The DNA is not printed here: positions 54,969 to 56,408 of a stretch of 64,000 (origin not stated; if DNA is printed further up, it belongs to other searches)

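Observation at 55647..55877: ZnuA carries a 77-residue pure (DHD)n loop encoded by a 9-nt-period tandem repeat with 36-nt super-units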

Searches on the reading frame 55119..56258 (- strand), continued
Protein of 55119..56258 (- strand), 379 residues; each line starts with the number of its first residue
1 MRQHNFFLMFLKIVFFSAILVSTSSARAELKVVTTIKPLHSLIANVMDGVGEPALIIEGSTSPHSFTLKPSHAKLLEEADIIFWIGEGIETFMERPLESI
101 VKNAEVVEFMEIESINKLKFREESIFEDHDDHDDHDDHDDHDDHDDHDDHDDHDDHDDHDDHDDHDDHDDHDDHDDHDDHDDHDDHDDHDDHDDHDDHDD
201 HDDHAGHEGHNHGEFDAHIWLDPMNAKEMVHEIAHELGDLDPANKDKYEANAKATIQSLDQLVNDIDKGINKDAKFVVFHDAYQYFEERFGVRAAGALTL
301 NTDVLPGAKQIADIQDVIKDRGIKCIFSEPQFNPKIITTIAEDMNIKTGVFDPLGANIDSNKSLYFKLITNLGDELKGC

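Call 31: search_solved_structures(query=window:55119-56258:-, max_evalue=1e-10, show_alignments=3)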
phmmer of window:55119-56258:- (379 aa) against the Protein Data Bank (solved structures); distinct sequences matched with E-value up to 1e-10: 39.
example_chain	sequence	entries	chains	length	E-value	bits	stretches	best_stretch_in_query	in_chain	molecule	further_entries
2ogw_A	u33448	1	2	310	8.8e-53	182.9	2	195-379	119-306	High-affinity zinc uptake system protein znuA precursor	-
2osv_A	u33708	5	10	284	3.4e-50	174.3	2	195-379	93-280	High-affinity zinc uptake system protein znuA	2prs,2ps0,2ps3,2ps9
7rcj_A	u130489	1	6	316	1.2e-47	166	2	193-379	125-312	High-affinity zinc uptake system protein ZnuA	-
4bbp_A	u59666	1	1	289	2.2e-47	165.1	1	190-379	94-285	ZINC ABC TRANSPORTER, PERIPLASMIC ZINC-BINDING PROTEIN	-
2xqv_A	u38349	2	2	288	2.7e-47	164.8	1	190-379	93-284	ZINC ABC TRANSPORTER, PERIPLASMIC ZINC-BINDING PROTEIN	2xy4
2xh8_A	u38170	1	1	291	2.2e-43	151.9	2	212-379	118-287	ZINC ABC TRANSPORTER, PERIPLASMIC ZINC-BINDING PROTEIN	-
1pq4_A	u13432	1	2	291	1.2e-28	103.5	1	176-371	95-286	periplasmic binding protein component of an ABC type zinc uptake transporter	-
3gi1_A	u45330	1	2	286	4.4e-28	101.5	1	215-372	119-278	Laminin-binding protein of group A streptococci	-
3hjt_A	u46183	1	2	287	2.4e-27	99.1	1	215-372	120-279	Lmb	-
4h0f_A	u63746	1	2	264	3.8e-27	98.4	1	215-372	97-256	Laminin-binding surface protein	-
2o1e_A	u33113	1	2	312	1.4e-26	96.6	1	195-355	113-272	YcdH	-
7jj8_B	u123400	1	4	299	2e-26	96.1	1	197-359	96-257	Zinc-binding lipoprotein AdcA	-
7jj9_A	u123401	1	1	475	1.2e-25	93.5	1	197-358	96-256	Zinc-binding lipoprotein AdcA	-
2ov1_A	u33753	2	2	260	2.6e-23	85.8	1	216-371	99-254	Periplasmic binding protein component of an ABC type zinc uptake transporter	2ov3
7lm7_A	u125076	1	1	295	3.8e-23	85.3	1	210-378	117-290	Adhesion protein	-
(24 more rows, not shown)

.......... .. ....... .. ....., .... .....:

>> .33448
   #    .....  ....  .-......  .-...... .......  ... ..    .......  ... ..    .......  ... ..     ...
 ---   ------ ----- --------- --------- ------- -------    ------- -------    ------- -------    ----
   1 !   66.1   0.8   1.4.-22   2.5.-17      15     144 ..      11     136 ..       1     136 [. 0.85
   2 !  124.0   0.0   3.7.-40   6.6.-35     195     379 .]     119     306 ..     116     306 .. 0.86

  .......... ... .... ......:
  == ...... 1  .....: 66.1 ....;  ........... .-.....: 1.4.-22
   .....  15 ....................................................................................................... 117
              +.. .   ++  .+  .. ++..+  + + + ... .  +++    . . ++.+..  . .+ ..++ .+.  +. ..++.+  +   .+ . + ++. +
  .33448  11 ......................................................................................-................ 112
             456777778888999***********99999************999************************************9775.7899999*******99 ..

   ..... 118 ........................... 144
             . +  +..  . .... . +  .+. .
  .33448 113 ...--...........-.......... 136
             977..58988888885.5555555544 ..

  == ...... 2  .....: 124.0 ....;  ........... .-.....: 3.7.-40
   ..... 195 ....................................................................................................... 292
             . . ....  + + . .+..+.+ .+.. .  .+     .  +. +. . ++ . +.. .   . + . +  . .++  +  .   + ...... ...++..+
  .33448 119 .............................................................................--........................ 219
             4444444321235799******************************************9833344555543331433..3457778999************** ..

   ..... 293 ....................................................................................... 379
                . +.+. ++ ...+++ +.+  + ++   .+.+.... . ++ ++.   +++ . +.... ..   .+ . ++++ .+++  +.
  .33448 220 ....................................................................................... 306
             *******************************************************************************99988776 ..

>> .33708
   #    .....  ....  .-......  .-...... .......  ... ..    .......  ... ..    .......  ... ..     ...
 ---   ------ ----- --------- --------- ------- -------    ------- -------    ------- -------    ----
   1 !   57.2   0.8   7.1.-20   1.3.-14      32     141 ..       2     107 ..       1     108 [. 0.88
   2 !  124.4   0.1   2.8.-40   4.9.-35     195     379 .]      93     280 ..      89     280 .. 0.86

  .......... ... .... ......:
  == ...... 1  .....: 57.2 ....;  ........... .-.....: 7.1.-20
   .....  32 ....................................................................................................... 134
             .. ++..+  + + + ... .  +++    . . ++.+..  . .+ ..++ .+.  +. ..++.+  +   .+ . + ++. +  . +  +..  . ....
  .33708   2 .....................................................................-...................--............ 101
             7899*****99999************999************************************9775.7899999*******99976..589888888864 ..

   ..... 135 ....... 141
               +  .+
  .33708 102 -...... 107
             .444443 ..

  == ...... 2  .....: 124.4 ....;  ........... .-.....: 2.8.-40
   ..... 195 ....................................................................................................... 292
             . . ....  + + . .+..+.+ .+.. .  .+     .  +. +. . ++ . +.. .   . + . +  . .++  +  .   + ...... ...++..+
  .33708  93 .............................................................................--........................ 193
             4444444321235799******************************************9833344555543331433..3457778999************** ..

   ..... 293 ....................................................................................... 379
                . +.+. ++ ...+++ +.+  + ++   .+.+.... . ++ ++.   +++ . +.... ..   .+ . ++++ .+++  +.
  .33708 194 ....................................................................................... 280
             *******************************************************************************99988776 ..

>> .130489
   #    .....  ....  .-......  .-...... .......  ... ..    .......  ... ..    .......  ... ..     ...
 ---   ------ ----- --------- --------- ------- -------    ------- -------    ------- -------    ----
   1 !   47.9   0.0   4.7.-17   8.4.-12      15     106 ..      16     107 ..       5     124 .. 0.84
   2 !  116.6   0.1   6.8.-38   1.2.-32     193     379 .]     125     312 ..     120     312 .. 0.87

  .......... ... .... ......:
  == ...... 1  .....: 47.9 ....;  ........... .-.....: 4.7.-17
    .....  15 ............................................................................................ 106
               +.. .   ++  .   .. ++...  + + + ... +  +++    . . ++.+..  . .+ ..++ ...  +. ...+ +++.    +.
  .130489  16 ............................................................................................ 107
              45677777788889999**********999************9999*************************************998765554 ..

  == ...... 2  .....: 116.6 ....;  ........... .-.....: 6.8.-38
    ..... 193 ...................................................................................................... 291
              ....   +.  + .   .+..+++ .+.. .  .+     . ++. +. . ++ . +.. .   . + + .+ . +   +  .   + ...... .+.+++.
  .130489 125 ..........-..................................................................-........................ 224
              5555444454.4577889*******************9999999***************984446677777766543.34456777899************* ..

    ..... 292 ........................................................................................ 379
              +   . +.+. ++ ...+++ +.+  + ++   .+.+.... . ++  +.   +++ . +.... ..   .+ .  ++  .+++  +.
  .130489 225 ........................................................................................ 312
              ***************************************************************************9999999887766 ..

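Call 36: list_cluster_members(proteins=[P0002, P0011, P0058, P0084, P0052, P0081])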
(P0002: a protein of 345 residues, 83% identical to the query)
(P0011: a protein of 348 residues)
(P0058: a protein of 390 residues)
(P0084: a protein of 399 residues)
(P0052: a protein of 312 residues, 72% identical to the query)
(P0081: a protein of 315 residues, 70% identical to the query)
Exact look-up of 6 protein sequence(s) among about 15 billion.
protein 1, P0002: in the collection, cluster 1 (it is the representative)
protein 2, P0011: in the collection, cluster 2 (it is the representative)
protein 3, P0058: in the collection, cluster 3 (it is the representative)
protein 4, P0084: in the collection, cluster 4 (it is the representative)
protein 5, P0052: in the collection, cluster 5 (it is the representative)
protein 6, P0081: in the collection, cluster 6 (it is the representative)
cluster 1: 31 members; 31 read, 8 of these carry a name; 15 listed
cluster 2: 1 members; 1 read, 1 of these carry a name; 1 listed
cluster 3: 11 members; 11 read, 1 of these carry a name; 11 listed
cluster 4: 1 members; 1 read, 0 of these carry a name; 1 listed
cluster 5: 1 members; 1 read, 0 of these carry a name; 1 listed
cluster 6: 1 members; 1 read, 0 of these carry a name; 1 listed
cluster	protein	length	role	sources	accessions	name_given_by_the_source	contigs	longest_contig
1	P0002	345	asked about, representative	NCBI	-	-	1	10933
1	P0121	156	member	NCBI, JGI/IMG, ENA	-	zinc transport system substrate-binding protein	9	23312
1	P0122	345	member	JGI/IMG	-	zinc transport system substrate-binding protein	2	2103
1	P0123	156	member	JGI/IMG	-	zinc transport system substrate-binding protein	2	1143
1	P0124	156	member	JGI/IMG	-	zinc transport system substrate-binding protein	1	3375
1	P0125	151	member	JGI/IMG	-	zinc transport system substrate-binding protein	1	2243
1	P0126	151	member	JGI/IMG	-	zinc transport system substrate-binding protein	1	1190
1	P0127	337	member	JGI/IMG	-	zinc transport system substrate-binding protein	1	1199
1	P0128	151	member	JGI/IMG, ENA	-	zinc transport system substrate-binding protein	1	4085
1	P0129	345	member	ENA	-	-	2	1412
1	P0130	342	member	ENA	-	-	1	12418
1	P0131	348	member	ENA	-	-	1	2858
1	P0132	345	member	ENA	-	-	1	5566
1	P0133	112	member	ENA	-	-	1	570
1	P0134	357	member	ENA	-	-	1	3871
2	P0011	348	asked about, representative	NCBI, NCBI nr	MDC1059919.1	zinc ABC transporter substrate-binding protein [Alphaproteobacteria bacterium]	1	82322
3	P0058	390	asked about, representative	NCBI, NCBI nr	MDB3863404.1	zinc ABC transporter substrate-binding protein [Alphaproteobacteria bacterium]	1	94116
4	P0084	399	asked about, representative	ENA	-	-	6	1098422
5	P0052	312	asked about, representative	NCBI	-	-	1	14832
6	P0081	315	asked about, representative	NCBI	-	-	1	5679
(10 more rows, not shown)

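Call 46: predict_structure(alignment_id=A1)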
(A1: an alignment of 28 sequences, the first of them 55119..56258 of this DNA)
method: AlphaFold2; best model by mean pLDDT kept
length: 379 residues; sequences in the alignment: 28
mean_pLDDT: 67.8   pTM: 0.64
mean pLDDT of the five models: 67.8, 66.8, 60.4, 58.7, 36.9
residues with pLDDT >= 90: 69; 70-90: 127; 50-70: 68; < 50: 115
segments of 3 or more residues with pLDDT < 50: 20-27, 88-94, 112-122, 128-149, 154-218
pLDDT, mean of each block of 10 residues (from residue 1): 61 59 53 88 96 78 59 82 66 53 76 42 52 44 44 43 42 40 37 38 32 44 84 94 96 97 89 82 71 77 66 87 86 76 89 83 92 85
secondary structure, 60 per line:
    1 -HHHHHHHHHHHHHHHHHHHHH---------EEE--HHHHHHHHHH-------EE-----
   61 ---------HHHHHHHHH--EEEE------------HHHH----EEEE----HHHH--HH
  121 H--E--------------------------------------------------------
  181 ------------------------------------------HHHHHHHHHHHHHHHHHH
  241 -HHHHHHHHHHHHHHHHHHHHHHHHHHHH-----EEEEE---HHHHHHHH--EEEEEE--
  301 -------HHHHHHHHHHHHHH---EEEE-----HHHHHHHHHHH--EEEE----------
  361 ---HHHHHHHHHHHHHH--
elements in order: H2-22 E32-34 H37-46 H70-78 E81-84 H97-100 E105-108 H113-116 H223-240 H242-269 E275-279 H283-290 E293-298 H308-321 E325-328 H334-344 E347-350 H364-377
